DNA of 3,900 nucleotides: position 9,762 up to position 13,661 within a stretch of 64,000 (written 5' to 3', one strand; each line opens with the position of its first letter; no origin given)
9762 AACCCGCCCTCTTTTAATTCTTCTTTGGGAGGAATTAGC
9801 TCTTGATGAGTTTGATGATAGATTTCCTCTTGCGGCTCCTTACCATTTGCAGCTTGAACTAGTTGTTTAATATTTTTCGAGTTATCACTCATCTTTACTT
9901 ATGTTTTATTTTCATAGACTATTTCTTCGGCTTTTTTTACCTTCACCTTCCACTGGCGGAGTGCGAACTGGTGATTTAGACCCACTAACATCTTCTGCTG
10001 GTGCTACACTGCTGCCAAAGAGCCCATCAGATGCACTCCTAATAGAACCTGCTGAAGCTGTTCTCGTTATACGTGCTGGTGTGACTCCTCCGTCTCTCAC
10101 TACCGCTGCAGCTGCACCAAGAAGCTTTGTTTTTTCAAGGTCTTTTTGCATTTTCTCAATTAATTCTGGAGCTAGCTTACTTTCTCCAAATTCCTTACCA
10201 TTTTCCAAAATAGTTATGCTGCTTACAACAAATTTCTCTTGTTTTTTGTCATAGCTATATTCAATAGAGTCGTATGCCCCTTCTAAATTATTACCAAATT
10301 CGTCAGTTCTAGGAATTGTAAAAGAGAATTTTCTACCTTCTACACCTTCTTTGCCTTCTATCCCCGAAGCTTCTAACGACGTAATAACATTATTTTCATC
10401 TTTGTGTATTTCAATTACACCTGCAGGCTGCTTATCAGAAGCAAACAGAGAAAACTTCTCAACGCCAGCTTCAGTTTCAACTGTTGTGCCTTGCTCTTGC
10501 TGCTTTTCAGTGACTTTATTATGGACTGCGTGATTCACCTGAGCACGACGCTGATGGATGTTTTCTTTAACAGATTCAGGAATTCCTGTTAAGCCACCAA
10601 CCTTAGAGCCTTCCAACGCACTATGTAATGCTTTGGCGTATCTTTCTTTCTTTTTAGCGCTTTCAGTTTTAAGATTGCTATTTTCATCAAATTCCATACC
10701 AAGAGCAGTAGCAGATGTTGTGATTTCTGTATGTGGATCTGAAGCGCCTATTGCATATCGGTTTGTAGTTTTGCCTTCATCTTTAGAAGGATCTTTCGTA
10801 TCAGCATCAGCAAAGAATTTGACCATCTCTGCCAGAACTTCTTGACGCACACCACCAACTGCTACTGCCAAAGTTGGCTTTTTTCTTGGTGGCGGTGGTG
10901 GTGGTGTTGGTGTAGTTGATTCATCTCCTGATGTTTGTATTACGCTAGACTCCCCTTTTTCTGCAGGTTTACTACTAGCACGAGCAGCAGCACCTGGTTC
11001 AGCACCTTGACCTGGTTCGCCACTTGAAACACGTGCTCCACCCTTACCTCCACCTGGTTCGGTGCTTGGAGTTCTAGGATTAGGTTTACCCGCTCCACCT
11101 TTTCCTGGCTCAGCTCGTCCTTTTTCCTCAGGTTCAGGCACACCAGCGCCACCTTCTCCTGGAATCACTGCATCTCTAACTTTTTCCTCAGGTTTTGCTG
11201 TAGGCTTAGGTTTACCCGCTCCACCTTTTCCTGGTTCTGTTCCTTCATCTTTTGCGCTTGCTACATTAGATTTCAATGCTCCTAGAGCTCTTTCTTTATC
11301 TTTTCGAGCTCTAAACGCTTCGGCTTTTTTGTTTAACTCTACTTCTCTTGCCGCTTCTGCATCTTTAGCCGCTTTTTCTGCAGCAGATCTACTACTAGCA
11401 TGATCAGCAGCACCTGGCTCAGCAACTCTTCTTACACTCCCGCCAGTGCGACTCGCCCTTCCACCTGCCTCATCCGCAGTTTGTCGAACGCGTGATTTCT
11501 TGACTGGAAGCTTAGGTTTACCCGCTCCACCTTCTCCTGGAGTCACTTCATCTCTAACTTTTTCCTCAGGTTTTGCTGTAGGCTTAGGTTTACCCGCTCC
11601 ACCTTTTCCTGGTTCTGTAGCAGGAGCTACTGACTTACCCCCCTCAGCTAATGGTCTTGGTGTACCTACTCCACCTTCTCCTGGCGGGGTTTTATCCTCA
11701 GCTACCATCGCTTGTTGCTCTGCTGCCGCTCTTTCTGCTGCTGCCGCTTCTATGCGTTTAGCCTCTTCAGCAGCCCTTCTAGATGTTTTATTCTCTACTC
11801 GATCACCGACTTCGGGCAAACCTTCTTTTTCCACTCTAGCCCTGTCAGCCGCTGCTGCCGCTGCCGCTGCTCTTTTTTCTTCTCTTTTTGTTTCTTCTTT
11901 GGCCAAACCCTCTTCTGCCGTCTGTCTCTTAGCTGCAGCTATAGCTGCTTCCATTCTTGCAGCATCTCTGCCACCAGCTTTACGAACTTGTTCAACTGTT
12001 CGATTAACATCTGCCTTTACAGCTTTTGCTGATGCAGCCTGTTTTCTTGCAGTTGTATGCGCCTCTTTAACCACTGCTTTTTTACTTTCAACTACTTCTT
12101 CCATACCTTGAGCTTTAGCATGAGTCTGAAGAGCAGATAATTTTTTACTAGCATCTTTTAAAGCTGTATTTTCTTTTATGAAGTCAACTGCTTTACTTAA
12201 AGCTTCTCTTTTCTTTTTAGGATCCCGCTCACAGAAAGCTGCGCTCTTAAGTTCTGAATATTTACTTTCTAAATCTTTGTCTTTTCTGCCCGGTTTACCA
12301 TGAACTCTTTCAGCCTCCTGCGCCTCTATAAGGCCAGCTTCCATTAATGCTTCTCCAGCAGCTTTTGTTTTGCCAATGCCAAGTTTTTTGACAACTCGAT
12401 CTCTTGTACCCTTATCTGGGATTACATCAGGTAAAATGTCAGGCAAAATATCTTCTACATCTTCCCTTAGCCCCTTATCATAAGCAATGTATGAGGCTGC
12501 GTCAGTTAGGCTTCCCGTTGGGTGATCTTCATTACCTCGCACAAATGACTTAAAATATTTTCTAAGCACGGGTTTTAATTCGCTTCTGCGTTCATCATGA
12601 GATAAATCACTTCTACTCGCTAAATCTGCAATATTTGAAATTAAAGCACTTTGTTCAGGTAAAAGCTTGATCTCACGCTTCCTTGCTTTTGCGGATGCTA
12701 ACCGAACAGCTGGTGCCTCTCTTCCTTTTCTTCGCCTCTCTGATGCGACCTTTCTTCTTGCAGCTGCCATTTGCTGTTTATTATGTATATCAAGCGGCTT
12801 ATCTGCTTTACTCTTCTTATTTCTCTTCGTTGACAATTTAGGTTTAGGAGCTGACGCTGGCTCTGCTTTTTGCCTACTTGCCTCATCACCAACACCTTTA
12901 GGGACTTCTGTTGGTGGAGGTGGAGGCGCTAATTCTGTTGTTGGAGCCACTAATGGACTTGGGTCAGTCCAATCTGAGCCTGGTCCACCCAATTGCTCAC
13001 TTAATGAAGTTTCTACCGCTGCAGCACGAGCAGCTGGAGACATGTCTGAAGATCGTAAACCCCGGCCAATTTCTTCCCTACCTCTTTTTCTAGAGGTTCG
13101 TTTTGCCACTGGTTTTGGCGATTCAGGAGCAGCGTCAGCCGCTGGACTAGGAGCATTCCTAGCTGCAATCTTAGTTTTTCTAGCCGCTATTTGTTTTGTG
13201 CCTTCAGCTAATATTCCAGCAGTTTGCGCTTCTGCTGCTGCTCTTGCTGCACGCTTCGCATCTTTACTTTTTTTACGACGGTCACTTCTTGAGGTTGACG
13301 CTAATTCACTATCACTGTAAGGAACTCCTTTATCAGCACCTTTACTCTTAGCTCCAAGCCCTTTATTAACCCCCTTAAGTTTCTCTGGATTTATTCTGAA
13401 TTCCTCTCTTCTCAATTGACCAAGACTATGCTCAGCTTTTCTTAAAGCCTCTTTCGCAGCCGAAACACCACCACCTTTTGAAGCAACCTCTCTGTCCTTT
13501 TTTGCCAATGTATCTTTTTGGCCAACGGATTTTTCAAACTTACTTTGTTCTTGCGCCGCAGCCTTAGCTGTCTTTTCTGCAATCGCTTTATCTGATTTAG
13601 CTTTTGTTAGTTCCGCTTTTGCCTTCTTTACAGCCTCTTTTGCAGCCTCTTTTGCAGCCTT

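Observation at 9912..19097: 3061-aa low-complexity giant gene forming a GC-rich island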

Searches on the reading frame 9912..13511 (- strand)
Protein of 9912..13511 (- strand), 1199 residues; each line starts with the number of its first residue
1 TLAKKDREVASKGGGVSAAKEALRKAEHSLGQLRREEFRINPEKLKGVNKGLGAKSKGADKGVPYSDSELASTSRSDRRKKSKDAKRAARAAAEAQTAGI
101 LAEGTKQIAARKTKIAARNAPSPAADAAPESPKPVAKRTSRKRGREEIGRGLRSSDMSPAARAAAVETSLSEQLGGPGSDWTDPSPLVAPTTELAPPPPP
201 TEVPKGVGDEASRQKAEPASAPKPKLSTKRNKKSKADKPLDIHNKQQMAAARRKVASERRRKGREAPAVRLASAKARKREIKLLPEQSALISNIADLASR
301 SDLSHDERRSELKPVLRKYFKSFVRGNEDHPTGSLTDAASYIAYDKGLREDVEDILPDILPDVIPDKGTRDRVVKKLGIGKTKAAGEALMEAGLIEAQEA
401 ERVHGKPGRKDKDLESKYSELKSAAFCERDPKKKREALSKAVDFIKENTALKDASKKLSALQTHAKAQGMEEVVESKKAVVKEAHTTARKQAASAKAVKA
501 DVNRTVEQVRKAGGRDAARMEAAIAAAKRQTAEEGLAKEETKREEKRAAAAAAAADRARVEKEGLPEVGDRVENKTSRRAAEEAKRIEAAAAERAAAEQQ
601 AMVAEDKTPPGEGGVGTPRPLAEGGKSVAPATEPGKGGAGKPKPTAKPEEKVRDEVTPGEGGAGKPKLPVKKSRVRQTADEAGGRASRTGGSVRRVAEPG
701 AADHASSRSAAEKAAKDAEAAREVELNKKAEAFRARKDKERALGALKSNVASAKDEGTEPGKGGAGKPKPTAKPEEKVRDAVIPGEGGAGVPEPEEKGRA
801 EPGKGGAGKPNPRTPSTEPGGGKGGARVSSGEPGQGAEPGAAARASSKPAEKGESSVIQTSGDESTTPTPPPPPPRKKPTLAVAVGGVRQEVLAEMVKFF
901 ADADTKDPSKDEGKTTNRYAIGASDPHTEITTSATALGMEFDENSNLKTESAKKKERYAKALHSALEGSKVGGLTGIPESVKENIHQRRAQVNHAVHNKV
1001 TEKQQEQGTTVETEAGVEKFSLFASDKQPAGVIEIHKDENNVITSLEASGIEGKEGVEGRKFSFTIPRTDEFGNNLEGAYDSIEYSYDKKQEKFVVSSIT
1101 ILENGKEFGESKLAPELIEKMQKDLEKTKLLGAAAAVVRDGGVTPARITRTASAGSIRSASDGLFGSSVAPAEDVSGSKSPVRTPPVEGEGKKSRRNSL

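Call 38: search_protein_representatives(protein=window:9912-13511:-)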
Query: 1199 residues. Proteins with E-value up to 0.001 (for the whole library): 1; up to 1e-10: 1; up to 1e-30: 1. The best 1 are listed.
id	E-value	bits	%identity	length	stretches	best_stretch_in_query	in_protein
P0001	0.0e+00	2487.0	100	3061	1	1-1199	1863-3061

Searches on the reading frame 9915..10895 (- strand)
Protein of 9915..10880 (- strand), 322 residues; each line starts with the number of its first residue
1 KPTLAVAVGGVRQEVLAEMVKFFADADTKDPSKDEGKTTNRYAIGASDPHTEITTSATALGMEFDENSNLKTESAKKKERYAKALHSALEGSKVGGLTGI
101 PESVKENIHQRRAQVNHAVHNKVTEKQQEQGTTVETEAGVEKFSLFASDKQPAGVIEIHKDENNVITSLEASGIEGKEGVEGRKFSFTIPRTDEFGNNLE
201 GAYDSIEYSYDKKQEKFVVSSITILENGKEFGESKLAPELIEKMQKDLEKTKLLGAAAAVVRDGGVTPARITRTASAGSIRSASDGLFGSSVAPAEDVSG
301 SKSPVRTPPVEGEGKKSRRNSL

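Call 19: search_protein_families(library=pfam, proteins=[window:9915-10880:-], max_evalue=5)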
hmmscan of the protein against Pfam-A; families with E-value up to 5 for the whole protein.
seq(322 aa): 2 families
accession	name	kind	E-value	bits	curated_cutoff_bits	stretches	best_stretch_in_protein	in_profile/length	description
PF01425.27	Amidase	-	0.0042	16.6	27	1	64-135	13-85/445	Amidase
PF03417.21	AAT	-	0.053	13.6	23.2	1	104-168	124-190/225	Acyl-coenzyme A:6-aminopenicillanic acid acyl-transferase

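Call 35: predict_structure(protein=window:10038-10895:-)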
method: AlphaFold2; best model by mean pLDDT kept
length: 286 residues; sequences in the alignment: 1
mean_pLDDT: 43.8   pTM: 0.26
mean pLDDT of the five models: 43.8, 43.7, 42.3, 40.1, 39.2
residues with pLDDT >= 90: 0; 70-90: 2; 50-70: 100; < 50: 184
segments of 3 or more residues with pLDDT < 50: 1-86, 88-106, 119-142, 150-153, 155-157, 178-189, 256-286
pLDDT, mean of each block of 10 residues (from residue 1): 32 35 38 33 25 29 31 37 47 39 45 53 37 32 52 47 59 50 39 59 63 60 63 65 62 50 26 25 30
secondary structure, 60 per line:
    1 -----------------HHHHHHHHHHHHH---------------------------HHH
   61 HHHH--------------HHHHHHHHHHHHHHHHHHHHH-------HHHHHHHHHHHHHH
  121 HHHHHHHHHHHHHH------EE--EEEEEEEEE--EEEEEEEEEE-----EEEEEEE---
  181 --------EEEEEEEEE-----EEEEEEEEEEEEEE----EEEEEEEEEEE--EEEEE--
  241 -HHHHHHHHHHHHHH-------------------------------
elements in order: H18-30 H58-64 H79-99 H107-134 E145-153 E156-165 E171-177 E189-197 E203-216 E221-231 E234-238 H242-255
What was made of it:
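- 10113..10490 (-): C-terminal beta-rich region followed by a helix, aa 2870-2995. The model is low-confidence and has no structural match. calls 35 (pLDDT 43.8), 60
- Tried and rejected: The single-sequence AlphaFold model of aa 2735-3020 had pLDDT 43.8 (call 35).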

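Call 60: fold_search(model_id=the predicted structure, library=pdb)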
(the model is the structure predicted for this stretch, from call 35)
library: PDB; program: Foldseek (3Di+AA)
matches with E <= 10: 563; with E <= 0.001: 0
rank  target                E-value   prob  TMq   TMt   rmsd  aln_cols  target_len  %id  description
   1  6kgs                  1.8e-01  0.69  0.14  0.10   9.0        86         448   13  Crystal structure of Penicillin binding protein 3 (PBP3) from Mycobacterium tuerculosis, complexed with meropenem (released 2020-03-11)
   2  9a0j_B                2.0e-01  0.21  0.11  0.05  16.1       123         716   10  Deep learning enables the atomic structure determination of the Fanconi Anemia core complex from cryoEM (released 2020-09-15)
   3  5kux                  2.2e-01  0.57  0.14  0.35  17.8       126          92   13  Designed influenza hemagglutinin binding protein HSB.2 (released 2017-06-14)
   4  8gi2                  2.8e-01  0.18  0.10  0.19  20.9       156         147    7  Cryo-EM structure of Natrinema sp. J7-2 Type IV pilus, PilA2 (released 2023-08-16)
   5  2p7j_B                3.1e-01  0.13  0.12  0.12  22.5       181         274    9  Crystal structure of the domain of putative sensory box/GGDEF family protein from Vibrio parahaemolyticus (released 2007-05-01)
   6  5gjj_MODEL_1_A        3.1e-01  0.09  0.11  0.12  14.8       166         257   14  Glutathionylated hHsp70 SBD (released 2017-07-05)
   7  6nu7                  3.3e-01  0.14  0.11  0.08  10.6       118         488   16  Structure of sucrose-6-phosphate hydrolase from Lactobacillus gasseri (released 2020-02-05)
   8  3rpx_B                4.1e-01  0.54  0.19  0.34  11.5       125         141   11  Crystal structure of complement component 1, q subcomponent binding protein, C1QBP (released 2011-05-11)
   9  6kgh                  4.1e-01  0.41  0.14  0.09   9.2        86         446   13  Crystal structure of Penicillin binding protein 3 (PBP3) from Mycobacterium tuerculosis (apo-form) (released 2020-03-11)
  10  3ugf_B                4.1e-01  0.23  0.13  0.09   8.8       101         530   11  Crystal structure of a 6-SST/6-SFT from Pachysandra terminalis (released 2011-11-30)
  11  8bh1_B                4.4e-01  0.30  0.13  0.08  10.3        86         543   12  Core divisome complex FtsWIQBL from Pseudomonas aeruginosa (released 2023-04-19)
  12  5kk0_A                4.6e-01  0.25  0.14  0.09   9.8        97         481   10  Synechocystis ACO mutant - T136A (released 2016-07-13)
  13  6q0r_C                4.6e-01  0.07  0.09  0.13  17.4       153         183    6  Structure of DDB1-DDA1-DCAF15 complex bound to E7820 and RBM39 (released 2019-11-13)
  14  8ja5_A                5.8e-01  0.13  0.12  0.09  10.4        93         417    9  Crystal structure of Nipah Virus attachment (G) glycoprotein in complex with neutralizing antibody 14F8 (released 2024-05-08)
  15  7xzj_9                5.8e-01  0.11  0.13  0.10  16.2       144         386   11  Cryo-EM structure of TOC complex from Chlamydomonas reinhardtii. (released 2023-01-11)
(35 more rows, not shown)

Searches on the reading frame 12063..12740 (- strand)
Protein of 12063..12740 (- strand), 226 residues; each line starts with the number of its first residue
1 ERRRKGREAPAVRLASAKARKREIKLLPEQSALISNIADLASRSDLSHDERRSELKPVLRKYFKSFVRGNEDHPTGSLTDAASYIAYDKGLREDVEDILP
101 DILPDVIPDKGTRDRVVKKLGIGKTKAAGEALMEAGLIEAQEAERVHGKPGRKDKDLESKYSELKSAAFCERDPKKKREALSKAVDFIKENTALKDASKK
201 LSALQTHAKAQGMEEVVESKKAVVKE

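Call 19: search_protein_families(library=pfam, proteins=[window:12063-12740:-], max_evalue=5)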
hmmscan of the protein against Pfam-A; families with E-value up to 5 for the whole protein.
seq(226 aa): 1 family
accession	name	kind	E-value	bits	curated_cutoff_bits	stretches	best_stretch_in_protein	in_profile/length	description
PF06287.16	DUF1039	-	0.14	12.9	25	1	90-141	7-59/65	Protein of unknown function (DUF1039)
